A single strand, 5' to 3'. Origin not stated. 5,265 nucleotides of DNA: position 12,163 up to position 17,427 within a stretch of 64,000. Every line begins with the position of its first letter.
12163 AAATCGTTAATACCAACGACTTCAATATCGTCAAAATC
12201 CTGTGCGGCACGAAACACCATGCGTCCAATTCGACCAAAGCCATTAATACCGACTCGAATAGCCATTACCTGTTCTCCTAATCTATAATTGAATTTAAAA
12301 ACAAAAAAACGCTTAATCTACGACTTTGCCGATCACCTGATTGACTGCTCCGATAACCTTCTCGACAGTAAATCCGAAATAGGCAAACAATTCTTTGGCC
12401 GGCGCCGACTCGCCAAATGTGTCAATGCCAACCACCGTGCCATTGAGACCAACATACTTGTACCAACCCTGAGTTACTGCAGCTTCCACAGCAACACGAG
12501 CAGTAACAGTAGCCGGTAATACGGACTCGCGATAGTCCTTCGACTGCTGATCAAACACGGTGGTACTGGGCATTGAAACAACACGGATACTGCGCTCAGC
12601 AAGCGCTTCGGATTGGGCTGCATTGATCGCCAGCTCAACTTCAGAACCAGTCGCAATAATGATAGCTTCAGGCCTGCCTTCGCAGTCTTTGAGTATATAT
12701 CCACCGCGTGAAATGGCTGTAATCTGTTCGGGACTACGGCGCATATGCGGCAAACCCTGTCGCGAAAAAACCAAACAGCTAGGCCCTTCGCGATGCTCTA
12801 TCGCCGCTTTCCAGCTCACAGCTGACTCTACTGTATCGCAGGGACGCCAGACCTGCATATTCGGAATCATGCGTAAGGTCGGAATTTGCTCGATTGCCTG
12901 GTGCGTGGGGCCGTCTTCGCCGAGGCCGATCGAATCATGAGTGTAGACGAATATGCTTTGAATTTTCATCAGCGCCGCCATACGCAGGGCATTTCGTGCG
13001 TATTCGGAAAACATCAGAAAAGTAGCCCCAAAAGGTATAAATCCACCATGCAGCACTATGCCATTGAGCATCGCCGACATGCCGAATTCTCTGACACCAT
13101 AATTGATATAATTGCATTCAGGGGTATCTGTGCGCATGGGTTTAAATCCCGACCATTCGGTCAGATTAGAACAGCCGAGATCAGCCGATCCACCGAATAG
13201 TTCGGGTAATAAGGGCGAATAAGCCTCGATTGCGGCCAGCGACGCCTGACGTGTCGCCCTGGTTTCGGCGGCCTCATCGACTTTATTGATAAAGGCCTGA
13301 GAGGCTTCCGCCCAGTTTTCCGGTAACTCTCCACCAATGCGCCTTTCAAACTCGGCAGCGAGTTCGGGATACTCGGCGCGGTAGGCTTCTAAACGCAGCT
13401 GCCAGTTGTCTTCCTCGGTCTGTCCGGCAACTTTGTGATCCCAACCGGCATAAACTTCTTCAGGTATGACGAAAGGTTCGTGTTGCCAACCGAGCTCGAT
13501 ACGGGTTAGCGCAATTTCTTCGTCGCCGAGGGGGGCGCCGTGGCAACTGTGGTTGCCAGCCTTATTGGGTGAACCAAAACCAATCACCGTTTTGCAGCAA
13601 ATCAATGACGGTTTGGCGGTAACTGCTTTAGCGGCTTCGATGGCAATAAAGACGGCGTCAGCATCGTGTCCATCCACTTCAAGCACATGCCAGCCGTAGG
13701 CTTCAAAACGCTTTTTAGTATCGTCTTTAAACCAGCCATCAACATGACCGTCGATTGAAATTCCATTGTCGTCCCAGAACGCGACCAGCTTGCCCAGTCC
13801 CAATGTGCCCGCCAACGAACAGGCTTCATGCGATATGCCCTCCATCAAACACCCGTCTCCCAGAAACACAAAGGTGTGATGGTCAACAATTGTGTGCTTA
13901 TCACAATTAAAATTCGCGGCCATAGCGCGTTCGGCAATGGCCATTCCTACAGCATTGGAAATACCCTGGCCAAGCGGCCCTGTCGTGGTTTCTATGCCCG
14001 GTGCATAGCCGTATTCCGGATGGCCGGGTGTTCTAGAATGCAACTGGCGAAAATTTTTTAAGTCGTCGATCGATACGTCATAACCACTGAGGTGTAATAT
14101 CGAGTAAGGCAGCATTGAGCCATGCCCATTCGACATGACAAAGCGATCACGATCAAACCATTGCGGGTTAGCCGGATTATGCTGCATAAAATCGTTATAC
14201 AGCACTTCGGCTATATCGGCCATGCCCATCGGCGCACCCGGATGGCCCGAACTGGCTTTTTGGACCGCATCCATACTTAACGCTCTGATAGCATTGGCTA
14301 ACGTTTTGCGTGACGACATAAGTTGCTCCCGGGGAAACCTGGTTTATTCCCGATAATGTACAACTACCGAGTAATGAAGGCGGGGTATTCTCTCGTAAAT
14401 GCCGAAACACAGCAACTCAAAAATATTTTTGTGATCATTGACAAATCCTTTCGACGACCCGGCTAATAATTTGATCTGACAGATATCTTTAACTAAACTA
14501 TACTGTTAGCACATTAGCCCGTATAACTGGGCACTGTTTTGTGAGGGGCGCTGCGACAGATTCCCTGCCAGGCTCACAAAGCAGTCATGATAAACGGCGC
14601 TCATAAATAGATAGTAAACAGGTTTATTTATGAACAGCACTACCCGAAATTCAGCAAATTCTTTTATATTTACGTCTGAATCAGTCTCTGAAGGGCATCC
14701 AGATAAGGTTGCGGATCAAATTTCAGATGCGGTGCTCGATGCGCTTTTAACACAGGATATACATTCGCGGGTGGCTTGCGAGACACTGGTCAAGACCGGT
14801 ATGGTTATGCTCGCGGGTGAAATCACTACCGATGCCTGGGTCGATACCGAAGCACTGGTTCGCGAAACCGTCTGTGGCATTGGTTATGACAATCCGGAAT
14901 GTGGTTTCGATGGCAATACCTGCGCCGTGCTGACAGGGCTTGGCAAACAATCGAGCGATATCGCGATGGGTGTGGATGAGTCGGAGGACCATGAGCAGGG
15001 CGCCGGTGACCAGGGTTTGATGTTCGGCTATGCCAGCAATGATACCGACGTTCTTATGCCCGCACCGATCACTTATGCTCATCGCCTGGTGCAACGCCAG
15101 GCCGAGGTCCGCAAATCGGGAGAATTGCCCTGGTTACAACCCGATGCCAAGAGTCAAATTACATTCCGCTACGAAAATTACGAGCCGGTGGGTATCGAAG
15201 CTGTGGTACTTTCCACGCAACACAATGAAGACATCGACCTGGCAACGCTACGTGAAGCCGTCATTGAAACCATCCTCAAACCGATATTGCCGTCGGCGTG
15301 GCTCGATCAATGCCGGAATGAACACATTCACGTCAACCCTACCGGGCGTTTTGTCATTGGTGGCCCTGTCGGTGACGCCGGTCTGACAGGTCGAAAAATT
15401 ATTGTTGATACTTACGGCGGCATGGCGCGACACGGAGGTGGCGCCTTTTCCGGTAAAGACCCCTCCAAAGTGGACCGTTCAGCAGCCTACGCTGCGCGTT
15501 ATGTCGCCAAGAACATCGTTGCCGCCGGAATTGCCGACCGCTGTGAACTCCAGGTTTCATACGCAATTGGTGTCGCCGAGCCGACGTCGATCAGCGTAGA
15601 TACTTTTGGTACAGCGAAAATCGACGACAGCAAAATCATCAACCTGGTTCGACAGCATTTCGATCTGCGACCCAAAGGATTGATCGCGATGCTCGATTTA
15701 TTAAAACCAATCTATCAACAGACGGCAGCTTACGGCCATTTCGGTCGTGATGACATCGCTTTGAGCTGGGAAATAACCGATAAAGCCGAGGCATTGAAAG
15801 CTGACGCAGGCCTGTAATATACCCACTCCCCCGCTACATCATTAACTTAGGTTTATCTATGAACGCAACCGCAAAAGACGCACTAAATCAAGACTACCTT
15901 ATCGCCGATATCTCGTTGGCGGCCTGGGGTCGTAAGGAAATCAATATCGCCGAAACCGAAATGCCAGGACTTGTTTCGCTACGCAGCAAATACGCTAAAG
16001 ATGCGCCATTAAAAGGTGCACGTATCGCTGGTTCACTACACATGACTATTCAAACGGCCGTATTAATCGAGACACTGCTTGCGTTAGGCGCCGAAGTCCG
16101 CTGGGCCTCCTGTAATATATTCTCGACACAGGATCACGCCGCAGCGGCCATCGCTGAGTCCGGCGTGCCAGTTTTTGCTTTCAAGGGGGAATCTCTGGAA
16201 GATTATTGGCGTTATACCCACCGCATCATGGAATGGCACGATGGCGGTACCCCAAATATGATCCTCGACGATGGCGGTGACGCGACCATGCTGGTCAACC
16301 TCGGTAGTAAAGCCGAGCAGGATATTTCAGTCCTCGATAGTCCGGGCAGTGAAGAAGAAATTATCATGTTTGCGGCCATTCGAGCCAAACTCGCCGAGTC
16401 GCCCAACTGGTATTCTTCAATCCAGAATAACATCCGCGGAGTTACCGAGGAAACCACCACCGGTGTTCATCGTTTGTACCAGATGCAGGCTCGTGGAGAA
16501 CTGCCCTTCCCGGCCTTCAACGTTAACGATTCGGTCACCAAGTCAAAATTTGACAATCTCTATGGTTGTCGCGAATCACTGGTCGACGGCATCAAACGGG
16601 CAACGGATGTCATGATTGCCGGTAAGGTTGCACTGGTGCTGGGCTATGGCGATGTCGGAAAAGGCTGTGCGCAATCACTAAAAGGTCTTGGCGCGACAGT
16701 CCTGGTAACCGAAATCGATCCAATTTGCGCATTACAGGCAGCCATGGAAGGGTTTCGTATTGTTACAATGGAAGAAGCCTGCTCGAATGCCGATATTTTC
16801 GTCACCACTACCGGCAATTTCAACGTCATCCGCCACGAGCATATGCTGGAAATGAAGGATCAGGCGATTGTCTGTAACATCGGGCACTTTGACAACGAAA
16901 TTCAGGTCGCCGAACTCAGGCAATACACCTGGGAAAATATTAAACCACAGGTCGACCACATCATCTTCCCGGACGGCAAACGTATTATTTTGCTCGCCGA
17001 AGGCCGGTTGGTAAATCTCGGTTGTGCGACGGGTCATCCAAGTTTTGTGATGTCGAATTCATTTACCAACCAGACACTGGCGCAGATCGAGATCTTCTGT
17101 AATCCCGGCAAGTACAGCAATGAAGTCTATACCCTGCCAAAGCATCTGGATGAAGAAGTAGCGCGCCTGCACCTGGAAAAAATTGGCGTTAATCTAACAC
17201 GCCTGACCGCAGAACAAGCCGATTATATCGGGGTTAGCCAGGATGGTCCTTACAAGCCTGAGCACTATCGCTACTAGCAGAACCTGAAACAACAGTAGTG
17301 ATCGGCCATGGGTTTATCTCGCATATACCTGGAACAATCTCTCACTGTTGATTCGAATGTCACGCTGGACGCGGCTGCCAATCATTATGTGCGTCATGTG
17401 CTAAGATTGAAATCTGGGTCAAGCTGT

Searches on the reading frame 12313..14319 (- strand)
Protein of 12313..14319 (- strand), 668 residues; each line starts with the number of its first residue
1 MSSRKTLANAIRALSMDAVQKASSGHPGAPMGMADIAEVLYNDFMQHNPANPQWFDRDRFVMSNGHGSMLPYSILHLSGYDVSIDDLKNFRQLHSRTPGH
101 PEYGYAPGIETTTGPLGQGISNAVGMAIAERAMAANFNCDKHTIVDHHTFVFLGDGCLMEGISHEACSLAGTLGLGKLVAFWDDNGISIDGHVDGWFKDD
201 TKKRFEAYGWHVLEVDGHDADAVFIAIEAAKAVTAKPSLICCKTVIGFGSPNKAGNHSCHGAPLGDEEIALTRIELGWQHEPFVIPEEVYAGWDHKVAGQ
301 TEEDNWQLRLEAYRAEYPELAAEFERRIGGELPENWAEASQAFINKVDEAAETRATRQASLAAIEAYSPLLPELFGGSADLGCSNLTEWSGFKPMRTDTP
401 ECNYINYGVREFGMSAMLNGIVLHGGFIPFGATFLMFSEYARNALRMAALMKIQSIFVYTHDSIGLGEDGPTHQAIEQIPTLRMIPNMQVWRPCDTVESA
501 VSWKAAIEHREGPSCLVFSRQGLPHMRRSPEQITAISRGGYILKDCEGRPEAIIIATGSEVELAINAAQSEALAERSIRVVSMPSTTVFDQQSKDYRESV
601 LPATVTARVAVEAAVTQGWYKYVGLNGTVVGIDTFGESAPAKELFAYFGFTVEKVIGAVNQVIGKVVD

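Call 45: search_protein_families(library=pfam, proteins=[window:12313-14319:-], max_evalue=0.00001)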
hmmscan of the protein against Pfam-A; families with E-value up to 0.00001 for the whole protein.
window:12313-14319:- (668 aa): 5 families
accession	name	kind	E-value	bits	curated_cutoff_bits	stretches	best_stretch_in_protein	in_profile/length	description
PF00456.26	Transketolase_N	-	1.1e-160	534.6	22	1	4-333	2-334/334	Transketolase, thiamine diphosphate binding domain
PF02779.29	Transket_pyr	-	1.4e-50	171.8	27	1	354-524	3-173/174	Transketolase, pyrimidine binding domain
PF22613.1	Transketolase_C_1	-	9.5e-42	142.2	27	1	539-651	1-113/113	Transketolase-like TK C-terminal domain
PF02780.25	Transketolase_C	-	7.3e-16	58.6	25.9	1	540-655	1-124/124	Transketolase, C-terminal domain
PF00676.26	E1_dh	-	4.3e-06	26.3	22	0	111-242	98-222/300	Dehydrogenase E1 component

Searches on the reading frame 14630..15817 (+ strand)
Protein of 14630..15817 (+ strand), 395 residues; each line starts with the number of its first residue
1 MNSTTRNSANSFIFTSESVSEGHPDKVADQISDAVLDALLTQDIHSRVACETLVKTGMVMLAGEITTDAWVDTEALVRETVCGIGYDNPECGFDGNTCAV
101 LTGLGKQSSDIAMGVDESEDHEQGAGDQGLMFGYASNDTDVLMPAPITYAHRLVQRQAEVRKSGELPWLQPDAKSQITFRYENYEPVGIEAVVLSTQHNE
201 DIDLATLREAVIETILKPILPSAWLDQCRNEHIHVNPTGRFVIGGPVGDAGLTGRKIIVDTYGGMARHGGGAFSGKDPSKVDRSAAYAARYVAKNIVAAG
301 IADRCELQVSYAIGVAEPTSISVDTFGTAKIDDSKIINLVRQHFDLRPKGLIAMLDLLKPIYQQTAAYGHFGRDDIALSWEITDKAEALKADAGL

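Call 45: search_protein_families(library=pfam, proteins=[window:14630-15817:+], max_evalue=0.00001)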
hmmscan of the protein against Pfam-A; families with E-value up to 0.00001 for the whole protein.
window:14630-15817:+ (395 aa): 3 families
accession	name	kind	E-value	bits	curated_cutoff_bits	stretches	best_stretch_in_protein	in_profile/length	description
PF02773.21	S-AdoMet_synt_C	-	4.9e-69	231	25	1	243-381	1-137/138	S-adenosylmethionine synthetase, C-terminal domain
PF02772.21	S-AdoMet_synt_M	-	2.5e-45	153.9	29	1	122-241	1-120/120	S-adenosylmethionine synthetase, central domain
PF00438.25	S-AdoMet_synt_N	-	7.4e-42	142.4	33.1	1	12-108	2-98/99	S-adenosylmethionine synthetase, N-terminal domain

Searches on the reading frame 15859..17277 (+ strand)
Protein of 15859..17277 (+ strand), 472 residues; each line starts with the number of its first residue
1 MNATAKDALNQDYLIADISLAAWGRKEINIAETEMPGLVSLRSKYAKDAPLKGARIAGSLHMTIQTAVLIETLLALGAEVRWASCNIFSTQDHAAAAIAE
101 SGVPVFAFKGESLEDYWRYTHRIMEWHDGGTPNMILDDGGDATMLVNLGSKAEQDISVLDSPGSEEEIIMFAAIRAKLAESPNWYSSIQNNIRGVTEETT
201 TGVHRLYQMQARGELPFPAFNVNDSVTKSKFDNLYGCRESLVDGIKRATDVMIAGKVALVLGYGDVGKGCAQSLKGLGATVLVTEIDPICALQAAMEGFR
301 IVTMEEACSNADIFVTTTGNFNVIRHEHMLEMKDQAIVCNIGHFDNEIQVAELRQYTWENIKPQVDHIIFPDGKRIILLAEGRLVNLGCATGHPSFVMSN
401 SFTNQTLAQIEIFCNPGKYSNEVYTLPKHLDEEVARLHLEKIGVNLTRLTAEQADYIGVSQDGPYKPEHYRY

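Call 45: search_protein_families(library=pfam, proteins=[window:15859-17277:+], max_evalue=0.00001)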
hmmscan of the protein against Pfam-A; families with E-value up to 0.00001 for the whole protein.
window:15859-17277:+ (472 aa): 3 families
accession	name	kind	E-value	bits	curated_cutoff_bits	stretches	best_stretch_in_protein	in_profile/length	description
PF05221.23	AdoHcyase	-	7.2e-148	492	25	1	12-471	1-299/299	S-adenosyl-L-homocysteine hydrolase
PF00670.27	AdoHcyase_NAD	-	1.2e-83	279.5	27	1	233-392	1-162/162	S-adenosyl-L-homocysteine hydrolase, NAD binding domain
PF02826.25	2-Hacid_dh_C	-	1.9e-09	37.6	25.1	1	252-342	33-127/178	D-isomer specific 2-hydroxyacid dehydrogenase, NAD binding domain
